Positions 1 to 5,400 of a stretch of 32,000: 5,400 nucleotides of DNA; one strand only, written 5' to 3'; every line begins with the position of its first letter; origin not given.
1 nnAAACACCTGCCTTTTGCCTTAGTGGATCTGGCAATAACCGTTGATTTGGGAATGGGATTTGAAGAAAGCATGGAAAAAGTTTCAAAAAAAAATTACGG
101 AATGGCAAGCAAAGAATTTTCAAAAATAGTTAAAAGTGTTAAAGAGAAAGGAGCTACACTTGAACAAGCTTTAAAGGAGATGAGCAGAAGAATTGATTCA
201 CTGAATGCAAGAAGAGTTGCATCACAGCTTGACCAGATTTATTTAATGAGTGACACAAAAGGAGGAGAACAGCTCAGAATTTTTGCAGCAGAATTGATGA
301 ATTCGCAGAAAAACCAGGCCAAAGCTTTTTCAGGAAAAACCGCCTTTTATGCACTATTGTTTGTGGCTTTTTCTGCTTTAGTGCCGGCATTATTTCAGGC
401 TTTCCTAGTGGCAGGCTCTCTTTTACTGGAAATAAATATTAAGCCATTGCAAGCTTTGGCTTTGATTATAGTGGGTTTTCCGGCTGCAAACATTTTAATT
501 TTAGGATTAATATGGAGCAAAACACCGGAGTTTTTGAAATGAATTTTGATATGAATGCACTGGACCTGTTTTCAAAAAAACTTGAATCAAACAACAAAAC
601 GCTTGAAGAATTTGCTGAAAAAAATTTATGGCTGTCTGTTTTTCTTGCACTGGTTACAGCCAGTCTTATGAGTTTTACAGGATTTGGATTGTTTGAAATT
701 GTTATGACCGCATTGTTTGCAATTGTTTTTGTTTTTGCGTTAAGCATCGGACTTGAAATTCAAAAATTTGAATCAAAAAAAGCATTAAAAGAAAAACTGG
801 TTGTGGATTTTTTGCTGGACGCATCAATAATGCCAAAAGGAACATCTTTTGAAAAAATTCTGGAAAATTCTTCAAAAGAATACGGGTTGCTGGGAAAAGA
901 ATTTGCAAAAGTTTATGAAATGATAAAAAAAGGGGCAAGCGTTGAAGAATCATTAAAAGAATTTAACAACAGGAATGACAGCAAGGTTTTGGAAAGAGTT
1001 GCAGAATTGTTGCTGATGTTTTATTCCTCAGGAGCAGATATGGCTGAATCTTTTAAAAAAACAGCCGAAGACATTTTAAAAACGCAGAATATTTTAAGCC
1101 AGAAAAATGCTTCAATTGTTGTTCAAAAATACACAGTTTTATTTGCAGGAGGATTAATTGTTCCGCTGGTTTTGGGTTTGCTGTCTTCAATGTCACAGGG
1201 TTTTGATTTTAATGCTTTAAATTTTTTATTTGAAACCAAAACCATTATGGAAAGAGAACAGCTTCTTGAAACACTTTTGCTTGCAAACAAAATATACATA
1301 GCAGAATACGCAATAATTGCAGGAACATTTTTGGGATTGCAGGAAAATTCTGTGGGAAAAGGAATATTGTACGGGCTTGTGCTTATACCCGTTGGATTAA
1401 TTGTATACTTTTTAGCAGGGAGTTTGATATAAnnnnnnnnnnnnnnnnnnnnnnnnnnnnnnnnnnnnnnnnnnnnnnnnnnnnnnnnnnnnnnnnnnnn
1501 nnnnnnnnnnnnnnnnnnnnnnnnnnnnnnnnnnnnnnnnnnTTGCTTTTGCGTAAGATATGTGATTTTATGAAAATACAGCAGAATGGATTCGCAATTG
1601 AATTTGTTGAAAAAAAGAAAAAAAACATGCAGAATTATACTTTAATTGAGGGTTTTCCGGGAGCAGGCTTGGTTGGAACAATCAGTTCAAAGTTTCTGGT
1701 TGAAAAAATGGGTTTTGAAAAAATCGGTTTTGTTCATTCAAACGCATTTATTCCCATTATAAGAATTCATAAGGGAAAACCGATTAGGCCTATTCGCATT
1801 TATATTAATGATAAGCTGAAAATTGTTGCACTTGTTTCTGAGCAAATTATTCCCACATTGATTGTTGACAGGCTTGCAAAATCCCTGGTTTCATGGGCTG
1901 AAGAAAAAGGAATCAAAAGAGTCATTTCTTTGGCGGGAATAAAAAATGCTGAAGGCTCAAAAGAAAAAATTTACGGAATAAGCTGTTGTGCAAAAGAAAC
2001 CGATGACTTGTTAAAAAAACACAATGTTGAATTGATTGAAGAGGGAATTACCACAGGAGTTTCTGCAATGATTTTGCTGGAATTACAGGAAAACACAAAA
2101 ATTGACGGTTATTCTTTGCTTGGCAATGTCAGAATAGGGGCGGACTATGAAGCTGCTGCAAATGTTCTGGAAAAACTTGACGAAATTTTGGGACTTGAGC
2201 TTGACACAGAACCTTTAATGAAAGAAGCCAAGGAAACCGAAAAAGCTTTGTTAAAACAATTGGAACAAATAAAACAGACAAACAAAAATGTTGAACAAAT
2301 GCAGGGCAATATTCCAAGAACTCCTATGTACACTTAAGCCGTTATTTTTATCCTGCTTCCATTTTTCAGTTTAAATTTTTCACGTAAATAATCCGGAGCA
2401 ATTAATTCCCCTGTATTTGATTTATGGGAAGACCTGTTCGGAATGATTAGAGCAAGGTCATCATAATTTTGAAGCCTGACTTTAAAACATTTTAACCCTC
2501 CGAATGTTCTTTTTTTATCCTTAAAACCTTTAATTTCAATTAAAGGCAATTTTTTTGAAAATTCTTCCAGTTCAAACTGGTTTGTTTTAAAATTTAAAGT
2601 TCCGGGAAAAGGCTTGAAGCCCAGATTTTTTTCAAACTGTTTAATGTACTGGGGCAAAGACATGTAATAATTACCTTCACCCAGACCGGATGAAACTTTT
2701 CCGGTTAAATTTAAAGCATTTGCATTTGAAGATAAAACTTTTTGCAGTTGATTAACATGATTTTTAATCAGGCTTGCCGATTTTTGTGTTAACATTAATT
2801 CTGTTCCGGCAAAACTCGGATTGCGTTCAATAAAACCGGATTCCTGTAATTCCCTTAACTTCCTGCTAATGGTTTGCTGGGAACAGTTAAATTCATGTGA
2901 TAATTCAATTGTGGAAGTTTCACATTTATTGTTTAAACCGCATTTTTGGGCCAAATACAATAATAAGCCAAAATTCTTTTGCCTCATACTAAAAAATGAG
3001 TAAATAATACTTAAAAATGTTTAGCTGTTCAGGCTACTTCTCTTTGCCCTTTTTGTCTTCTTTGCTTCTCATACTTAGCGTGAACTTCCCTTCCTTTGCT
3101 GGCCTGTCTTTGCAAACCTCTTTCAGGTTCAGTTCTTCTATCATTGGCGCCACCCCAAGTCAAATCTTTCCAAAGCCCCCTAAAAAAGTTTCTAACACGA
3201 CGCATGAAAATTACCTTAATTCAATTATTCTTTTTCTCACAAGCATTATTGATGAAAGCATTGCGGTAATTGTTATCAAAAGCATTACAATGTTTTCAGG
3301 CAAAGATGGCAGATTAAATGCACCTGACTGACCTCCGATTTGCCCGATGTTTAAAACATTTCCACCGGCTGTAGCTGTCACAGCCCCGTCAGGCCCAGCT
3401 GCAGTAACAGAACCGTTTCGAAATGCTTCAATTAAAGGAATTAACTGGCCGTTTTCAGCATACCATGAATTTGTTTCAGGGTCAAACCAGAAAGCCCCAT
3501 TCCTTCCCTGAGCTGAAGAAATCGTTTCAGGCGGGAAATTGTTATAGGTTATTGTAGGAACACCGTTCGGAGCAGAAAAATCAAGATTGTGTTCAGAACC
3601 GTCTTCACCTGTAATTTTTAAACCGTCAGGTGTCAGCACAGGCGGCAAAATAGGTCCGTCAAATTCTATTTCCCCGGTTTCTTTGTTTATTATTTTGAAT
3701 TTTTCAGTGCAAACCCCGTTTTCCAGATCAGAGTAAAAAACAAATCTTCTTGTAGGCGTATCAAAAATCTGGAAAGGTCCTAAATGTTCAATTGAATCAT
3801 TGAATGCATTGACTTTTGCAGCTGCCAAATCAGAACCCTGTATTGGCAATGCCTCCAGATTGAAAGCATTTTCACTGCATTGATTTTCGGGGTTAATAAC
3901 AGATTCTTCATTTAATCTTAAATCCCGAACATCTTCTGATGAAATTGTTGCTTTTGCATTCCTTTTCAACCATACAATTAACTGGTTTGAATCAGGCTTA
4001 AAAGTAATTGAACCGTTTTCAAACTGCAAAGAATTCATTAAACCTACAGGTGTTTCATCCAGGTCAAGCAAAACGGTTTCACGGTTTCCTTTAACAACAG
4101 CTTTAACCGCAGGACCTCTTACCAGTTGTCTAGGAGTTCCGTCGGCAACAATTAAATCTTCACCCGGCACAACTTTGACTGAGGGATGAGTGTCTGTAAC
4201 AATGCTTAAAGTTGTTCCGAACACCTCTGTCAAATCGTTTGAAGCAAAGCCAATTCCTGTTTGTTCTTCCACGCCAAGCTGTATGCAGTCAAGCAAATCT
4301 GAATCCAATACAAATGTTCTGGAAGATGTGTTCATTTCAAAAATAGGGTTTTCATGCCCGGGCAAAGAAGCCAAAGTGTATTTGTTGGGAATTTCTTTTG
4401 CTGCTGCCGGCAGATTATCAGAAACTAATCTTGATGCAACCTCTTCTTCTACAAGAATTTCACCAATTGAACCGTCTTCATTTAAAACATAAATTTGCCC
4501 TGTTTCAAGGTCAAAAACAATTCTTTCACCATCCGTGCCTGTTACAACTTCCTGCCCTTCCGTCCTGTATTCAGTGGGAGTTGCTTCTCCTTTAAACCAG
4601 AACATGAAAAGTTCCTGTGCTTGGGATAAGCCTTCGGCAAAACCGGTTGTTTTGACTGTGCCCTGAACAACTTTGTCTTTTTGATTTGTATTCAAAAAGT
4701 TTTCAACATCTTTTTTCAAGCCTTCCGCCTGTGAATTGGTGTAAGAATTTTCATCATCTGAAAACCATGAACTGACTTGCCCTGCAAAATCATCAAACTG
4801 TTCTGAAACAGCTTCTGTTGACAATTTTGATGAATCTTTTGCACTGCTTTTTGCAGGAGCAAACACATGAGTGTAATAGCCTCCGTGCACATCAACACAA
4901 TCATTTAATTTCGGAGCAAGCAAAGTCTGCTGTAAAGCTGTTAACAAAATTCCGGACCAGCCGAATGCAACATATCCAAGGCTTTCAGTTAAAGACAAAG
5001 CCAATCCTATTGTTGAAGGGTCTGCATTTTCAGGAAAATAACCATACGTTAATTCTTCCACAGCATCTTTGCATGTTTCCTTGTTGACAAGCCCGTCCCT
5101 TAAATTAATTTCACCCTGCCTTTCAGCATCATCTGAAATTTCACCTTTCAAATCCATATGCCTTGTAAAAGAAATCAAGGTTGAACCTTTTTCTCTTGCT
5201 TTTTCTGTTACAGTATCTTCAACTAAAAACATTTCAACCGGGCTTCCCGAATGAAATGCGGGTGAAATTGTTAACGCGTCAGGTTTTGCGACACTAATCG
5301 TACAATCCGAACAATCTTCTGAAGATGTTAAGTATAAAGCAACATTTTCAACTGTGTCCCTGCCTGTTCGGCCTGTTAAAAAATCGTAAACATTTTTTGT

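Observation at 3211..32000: Window-scale cell-surface island: pilus operon flanked by three giant surface proteins, an archaeosortase and a pilin-like giant partner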

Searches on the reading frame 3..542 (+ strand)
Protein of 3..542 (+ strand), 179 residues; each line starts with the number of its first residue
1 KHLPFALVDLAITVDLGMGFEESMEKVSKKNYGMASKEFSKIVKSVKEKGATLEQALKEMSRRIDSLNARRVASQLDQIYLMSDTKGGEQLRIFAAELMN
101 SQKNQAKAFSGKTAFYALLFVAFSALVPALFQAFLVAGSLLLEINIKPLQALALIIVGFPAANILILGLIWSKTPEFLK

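Call 5: search_protein_families(library=pfam, max_evalue=0.01, proteins=[window:3-542:+])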
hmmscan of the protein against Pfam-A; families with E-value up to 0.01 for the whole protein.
window:3-542:+ (179 aa): 1 family
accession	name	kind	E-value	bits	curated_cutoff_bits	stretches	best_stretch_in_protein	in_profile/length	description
PF00482.28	T2SSF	-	2.3e-06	28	25.2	1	9-130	4-120/125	Type II secretion system (T2SS), protein F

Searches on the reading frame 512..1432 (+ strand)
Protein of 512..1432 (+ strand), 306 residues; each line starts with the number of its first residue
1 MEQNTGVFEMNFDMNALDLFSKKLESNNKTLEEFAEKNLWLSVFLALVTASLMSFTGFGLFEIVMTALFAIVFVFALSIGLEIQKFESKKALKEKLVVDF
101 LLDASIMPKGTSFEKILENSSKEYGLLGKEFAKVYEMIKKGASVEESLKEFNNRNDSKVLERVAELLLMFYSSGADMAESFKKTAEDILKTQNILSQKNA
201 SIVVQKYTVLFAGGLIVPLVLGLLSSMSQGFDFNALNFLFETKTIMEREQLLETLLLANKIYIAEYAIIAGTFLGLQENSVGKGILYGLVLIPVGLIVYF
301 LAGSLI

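Call 5: search_protein_families(library=pfam, max_evalue=0.01, proteins=[window:512-1432:+])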
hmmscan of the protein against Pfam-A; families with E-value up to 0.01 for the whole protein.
window:512-1432:+ (306 aa): 1 family
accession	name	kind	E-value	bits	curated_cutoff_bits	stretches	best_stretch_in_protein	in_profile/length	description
PF00482.28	T2SSF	-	5.2e-09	36.6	25.2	1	110-223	12-123/125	Type II secretion system (T2SS), protein F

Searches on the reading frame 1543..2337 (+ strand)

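Call 5: search_protein_families(library=pfam, max_evalue=0.01, proteins=[window:1543-2337:+])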
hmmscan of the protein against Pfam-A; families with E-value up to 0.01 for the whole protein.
window:1543-2337:+ (264 aa): 1 family
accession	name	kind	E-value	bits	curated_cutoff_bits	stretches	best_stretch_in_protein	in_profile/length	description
PF09754.15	PAC2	-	2.9e-40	138.8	25.8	1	34-239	1-214/215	PAC2 family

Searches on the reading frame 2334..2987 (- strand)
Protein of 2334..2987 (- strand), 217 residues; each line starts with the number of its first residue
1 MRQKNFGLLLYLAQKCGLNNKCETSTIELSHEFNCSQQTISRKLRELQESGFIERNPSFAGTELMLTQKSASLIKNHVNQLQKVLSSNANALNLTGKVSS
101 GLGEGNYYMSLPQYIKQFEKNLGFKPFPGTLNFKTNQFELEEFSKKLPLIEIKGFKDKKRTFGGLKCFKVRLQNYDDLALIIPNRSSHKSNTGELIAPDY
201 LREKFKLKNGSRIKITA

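Call 5: search_protein_families(library=pfam, max_evalue=0.01, proteins=[window:2334-2987:-])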
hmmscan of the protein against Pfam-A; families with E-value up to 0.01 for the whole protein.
window:2334-2987:- (217 aa): 12 families
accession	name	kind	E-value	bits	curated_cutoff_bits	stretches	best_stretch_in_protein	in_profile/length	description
PF01982.22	CTP-dep_RFKase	-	1.8e-36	125.2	25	1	98-216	1-120/121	Domain of unknown function DUF120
PF01047.28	MarR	-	3.7e-05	24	24.6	1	23-58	17-52/59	MarR family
PF08220.18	HTH_DeoR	-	8.7e-05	22.6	21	1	18-56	9-47/57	DeoR-like helix-turn-helix domain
PF25213.1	HVO_A0261_N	-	9.3e-05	22.7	35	1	27-57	28-58/86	HVO_A0261 N-terminal domain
PF13545.12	HTH_Crp_2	-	0.00017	21.9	27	1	8-56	6-56/70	Crp-like helix-turn-helix domain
PF13412.12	HTH_24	-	0.00079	19.4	21.9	1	21-54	15-48/48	Winged helix-turn-helix DNA-binding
PF12840.13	HTH_20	-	0.00086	19.7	27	1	28-55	23-50/51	Helix-turn-helix domain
PF08279.18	HTH_11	-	0.001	19.4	25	1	24-52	16-45/55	HTH domain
PF13730.12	HTH_36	-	0.0029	17.8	25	1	5-53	7-55/55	Helix-turn-helix domain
PF01638.23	HxlR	-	0.0036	17.6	20.8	1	28-73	23-72/91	HxlR-like helix-turn-helix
PF01022.26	HTH_5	-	0.0045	17.3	22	0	24-54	16-46/47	Bacterial regulatory protein, arsR family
PF10557.15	Cullin_Nedd8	-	0.0091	16.5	36.9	0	28-57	32-61/63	Cullin protein neddylation domain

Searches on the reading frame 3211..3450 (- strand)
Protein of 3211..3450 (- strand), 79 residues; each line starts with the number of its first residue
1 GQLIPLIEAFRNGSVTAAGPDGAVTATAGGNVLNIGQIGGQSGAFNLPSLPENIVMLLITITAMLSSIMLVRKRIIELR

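Call 81: search_protein_families(library=ncbifam, max_evalue=5, proteins=[window:3211-3450:-])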
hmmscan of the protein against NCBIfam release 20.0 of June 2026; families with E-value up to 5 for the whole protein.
window:3211-3450:- (79 aa): 0 families

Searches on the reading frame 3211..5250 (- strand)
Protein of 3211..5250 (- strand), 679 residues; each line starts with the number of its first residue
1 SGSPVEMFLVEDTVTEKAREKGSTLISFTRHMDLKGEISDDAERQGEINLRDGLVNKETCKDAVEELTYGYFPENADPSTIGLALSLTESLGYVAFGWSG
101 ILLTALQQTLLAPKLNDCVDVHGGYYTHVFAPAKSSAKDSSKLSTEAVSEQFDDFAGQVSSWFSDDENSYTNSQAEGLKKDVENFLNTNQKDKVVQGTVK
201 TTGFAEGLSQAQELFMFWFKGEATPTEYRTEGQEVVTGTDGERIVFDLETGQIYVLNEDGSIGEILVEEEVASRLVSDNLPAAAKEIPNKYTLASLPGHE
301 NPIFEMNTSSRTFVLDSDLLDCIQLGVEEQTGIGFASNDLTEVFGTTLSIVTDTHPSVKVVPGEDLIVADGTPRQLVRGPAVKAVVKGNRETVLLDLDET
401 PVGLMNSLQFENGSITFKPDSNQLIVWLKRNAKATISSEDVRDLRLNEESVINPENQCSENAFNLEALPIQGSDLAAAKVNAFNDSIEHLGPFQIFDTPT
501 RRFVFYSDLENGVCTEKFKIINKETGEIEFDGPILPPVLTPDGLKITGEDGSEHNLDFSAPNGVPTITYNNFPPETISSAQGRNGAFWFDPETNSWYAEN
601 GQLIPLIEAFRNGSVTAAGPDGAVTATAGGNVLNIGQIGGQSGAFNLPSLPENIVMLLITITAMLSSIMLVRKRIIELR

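Call 54: find_related_loci(query=A4, collection=metagenome_contigs, flank=10000)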
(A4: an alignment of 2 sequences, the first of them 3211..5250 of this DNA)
Query A4 (679 aa) in metagenome_contigs; peptide patterns used: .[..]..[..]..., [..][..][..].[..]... (x = any residue, [..] = any of these).
600 stretches matched a pattern (row limit reached: there are more); 2 encode a relative of the query (tblastn E <= 1e-3); 2 distinct loci.
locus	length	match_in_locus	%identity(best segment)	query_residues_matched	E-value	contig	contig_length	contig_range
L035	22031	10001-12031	43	1-668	0e+0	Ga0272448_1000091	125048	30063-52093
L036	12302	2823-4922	41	5-675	4e-168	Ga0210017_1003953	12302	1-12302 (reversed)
